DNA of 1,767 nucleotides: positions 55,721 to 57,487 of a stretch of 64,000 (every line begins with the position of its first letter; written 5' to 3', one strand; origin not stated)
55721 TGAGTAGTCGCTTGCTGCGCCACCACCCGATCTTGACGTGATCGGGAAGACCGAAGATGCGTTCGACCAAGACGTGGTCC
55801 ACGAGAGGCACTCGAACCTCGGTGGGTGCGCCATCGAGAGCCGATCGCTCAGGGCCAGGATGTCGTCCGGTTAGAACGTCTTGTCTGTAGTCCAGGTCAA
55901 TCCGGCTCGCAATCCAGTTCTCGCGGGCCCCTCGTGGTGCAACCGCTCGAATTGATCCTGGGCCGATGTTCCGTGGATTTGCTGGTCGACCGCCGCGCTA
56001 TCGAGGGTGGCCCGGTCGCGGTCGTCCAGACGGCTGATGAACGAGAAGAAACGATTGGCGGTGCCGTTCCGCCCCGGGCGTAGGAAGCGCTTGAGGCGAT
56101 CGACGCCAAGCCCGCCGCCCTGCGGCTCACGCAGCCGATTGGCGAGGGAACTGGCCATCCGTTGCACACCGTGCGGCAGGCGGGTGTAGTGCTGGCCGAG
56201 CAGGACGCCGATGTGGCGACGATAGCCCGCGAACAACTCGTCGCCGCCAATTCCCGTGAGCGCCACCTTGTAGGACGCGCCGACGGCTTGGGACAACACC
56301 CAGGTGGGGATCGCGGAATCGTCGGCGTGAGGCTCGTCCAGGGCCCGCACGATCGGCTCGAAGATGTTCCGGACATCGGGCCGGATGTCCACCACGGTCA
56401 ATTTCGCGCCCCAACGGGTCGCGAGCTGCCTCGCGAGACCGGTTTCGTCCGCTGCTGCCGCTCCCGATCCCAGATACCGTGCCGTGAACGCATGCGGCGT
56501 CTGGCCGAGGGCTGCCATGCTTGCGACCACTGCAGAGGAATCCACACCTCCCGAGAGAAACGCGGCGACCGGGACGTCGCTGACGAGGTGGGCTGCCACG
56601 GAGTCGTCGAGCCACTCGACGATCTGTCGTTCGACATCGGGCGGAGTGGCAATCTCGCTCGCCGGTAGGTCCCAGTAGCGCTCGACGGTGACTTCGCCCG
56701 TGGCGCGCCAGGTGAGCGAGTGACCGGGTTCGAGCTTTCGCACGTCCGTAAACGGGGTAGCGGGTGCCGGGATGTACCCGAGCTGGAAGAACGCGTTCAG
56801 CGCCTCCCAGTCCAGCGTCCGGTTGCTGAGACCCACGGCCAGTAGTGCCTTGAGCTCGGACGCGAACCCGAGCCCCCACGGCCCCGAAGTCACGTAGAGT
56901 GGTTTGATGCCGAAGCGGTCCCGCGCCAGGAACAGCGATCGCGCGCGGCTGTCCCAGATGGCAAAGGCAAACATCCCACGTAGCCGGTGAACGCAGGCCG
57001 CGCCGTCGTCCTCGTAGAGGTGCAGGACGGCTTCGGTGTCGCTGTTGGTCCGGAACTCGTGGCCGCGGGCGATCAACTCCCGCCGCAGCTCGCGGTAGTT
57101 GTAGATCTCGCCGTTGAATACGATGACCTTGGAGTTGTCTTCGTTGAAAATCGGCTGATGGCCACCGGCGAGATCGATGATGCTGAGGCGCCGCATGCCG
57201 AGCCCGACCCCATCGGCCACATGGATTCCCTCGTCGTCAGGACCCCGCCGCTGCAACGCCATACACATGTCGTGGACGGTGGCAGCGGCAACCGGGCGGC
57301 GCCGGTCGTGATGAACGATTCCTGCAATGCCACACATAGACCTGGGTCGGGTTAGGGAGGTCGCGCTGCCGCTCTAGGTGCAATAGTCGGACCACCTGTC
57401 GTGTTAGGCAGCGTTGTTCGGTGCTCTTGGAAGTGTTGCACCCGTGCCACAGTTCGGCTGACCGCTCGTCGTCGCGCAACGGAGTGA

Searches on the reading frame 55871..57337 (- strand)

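Call 58: search_protein_families(library=pfam, proteins=[window:55871-57337:-], max_evalue=0.001)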
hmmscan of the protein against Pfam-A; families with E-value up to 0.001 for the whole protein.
window:55871-57337:- (488 aa): 4 families
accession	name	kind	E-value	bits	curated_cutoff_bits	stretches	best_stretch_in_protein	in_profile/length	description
PF13537.11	GATase_7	-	1.6e-49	167.5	25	1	49-167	2-123/123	Glutamine amidotransferase domain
PF13522.11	GATase_6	-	5.2e-43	146.6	27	1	33-161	1-130/130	Glutamine amidotransferase domain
PF00733.27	Asn_synthase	-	1.2e-38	134.1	21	1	241-402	4-165/354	Asparagine synthase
PF02540.23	NAD_synthase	-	0.00016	21.3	21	1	238-327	4-90/242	NAD synthase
